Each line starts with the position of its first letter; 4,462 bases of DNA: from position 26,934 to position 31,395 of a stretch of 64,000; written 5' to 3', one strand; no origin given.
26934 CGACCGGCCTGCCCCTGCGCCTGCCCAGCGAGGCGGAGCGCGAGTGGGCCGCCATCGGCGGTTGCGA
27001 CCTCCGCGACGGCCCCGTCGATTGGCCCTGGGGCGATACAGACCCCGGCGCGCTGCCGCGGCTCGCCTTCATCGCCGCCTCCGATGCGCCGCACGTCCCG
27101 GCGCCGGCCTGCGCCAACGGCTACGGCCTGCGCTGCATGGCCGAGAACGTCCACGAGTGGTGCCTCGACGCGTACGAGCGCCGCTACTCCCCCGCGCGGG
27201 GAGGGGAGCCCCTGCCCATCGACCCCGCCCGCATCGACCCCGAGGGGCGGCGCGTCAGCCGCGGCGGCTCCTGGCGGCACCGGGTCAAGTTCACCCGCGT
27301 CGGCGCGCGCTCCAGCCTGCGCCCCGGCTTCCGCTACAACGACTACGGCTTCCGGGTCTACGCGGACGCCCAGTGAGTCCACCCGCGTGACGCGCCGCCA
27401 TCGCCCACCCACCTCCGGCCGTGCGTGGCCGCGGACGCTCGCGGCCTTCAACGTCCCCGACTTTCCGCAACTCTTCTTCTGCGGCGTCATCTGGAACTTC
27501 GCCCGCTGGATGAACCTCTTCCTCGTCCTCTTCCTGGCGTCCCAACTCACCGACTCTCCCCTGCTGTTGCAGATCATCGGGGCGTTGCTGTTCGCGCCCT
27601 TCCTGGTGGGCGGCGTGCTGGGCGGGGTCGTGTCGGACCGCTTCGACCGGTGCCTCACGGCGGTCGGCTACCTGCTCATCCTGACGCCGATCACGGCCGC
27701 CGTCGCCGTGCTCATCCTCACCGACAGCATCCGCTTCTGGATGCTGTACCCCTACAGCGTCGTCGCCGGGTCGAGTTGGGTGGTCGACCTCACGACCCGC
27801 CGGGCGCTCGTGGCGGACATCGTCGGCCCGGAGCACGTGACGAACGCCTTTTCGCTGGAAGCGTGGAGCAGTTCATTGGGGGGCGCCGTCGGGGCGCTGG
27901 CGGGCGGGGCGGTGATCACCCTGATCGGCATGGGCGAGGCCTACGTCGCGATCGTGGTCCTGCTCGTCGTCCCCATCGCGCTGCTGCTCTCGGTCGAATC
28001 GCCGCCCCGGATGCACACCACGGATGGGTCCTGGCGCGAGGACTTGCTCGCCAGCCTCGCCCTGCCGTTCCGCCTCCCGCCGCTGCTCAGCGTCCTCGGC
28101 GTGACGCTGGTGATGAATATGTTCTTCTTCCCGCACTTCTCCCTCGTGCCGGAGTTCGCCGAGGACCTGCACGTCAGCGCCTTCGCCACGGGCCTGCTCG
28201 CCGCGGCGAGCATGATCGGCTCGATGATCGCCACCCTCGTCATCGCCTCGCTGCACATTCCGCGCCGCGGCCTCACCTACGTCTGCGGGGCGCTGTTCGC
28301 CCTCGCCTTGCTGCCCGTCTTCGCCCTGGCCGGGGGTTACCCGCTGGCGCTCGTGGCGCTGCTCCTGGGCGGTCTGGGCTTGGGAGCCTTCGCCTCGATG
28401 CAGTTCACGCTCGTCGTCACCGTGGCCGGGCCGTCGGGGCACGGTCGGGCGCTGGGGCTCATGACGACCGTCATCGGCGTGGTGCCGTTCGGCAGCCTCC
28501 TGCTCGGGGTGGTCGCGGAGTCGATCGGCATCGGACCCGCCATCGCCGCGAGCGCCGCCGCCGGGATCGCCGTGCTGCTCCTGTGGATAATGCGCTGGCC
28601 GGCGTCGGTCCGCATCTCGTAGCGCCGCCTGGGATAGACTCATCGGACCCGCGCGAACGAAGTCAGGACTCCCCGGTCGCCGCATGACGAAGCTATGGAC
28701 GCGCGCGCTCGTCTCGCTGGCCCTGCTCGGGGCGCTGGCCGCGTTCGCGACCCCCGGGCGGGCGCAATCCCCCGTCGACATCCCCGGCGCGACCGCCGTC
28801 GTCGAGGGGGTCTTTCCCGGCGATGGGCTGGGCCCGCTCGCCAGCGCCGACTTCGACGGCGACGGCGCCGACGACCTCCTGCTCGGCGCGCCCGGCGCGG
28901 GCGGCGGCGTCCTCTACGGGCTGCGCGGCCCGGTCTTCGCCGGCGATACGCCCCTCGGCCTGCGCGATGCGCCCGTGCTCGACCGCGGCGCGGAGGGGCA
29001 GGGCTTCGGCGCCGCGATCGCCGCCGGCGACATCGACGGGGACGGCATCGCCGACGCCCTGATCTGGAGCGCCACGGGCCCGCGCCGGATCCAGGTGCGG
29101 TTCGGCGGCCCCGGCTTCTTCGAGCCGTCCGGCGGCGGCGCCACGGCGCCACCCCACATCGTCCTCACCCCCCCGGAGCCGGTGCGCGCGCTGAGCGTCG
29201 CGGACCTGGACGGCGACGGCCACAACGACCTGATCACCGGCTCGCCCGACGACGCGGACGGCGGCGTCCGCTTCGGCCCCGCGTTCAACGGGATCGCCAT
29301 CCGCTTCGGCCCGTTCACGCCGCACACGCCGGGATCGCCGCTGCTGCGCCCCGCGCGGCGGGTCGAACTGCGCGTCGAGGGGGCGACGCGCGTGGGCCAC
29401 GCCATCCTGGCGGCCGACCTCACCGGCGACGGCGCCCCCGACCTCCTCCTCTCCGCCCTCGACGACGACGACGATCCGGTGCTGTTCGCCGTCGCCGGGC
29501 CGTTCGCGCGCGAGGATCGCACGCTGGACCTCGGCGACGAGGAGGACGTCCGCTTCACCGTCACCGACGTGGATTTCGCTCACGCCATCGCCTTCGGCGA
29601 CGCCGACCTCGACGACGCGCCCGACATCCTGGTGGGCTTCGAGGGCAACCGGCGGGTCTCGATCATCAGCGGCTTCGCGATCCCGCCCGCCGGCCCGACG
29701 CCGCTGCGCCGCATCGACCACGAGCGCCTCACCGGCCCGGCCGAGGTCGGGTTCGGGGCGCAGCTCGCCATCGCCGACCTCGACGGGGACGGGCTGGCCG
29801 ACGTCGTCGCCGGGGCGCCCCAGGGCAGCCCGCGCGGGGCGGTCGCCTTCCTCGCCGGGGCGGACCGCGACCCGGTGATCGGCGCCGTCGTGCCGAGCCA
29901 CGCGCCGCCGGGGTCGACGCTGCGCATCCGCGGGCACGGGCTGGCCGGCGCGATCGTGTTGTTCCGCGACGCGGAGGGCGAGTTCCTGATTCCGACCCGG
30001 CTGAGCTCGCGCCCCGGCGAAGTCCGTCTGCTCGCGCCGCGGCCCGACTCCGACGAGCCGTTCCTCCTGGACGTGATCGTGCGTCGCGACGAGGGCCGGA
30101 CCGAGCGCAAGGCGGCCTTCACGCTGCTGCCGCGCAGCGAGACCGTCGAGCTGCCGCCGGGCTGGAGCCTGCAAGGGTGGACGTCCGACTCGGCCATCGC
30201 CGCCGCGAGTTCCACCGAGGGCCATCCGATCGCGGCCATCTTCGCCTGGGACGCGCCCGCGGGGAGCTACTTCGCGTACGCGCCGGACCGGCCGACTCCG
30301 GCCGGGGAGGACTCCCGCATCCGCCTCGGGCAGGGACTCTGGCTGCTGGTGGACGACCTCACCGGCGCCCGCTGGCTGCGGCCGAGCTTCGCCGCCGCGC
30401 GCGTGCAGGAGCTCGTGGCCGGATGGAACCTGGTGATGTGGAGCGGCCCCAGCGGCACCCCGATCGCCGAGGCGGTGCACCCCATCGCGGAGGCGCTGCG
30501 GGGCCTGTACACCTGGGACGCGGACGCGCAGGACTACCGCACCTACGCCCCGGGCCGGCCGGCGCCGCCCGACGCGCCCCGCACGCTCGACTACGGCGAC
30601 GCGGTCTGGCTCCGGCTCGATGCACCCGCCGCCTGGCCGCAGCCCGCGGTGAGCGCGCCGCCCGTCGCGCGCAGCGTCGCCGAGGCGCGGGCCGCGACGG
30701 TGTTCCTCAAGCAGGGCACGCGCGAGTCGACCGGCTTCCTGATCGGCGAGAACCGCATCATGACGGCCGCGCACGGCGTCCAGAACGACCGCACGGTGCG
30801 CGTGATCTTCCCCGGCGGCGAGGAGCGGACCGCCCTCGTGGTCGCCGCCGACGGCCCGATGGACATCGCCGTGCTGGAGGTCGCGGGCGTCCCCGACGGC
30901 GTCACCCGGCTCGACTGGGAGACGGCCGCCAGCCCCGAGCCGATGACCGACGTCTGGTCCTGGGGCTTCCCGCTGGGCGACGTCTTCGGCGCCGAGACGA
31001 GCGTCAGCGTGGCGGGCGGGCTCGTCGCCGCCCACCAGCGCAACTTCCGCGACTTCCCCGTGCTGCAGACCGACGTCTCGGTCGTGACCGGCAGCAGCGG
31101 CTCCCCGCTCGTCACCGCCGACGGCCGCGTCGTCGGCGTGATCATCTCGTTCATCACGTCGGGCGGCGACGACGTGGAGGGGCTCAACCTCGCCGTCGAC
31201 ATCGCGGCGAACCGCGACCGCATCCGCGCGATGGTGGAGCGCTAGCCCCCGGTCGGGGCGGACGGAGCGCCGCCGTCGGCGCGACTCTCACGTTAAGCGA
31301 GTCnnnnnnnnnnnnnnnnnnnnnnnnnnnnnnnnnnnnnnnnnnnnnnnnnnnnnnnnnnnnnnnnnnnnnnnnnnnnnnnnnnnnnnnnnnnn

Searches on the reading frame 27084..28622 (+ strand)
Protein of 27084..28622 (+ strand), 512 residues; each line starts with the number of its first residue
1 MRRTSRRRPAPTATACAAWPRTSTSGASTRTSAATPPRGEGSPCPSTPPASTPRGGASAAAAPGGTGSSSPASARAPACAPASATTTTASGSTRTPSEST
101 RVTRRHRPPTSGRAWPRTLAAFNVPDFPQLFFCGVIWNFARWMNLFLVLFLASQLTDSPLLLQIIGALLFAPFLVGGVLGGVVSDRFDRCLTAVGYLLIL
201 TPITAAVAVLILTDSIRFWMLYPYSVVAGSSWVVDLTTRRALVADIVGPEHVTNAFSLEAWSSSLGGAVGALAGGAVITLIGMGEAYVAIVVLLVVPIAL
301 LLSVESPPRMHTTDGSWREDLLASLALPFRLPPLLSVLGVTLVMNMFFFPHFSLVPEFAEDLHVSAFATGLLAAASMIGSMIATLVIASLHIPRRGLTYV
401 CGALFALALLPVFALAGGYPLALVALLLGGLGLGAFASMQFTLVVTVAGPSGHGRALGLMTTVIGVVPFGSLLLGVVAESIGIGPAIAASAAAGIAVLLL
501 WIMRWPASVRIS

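Call 73: search_protein_families(library=pfam, proteins=[window:27084-28622:+], max_evalue=0.00001)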
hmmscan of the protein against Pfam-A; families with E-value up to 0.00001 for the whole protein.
window:27084-28622:+ (512 aa): 2 families
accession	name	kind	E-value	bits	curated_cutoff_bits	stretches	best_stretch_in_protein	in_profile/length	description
PF07690.21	MFS_1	-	4e-32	111.9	33.4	2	130-466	1-341/347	Major Facilitator Superfamily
PF05977.19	MFS_3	-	2.1e-13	50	27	1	118-501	3-390/524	Transmembrane secretion effector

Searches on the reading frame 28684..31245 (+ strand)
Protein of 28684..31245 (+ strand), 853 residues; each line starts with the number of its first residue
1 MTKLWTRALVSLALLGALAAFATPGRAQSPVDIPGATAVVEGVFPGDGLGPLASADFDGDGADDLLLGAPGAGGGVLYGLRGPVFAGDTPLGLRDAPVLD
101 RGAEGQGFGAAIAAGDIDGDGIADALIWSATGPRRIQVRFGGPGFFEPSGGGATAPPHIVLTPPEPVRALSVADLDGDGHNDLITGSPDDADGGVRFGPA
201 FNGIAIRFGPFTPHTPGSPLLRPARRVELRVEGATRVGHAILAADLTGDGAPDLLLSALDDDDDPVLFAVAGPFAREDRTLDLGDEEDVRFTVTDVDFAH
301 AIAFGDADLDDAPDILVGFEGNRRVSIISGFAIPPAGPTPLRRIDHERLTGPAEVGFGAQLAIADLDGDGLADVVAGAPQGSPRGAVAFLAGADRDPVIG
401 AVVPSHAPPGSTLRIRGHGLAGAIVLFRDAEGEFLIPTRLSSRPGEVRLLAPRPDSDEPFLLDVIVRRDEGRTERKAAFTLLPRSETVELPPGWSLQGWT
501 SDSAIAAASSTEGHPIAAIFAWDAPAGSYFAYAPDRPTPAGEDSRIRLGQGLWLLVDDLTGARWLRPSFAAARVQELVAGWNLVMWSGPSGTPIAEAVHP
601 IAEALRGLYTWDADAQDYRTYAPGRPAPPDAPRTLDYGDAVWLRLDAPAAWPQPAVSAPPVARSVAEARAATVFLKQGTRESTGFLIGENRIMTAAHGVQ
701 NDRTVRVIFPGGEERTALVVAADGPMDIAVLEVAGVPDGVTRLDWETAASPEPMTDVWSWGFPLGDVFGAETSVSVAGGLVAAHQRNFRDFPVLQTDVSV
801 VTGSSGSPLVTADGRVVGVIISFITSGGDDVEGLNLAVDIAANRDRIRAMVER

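Call 73: search_protein_families(library=pfam, proteins=[window:28684-31245:+], max_evalue=0.00001)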
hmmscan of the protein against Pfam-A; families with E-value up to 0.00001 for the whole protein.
window:28684-31245:+ (853 aa): 4 families
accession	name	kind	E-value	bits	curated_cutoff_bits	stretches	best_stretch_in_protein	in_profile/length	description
PF01839.29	FG-GAP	-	2.3e-26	91.6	22.1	1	357-388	1-35/37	FG-GAP repeat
PF13365.12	Trypsin_2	-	2.9e-24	86.9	27.6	1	683-819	2-144/144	Trypsin-like peptidase domain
PF13517.12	FG-GAP_3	-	2.9e-14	53.8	26.9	0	56-126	1-60/61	FG-GAP-like repeat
PF00089.32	Trypsin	-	2.4e-07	31.3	20.6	1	671-821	14-196/220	Trypsin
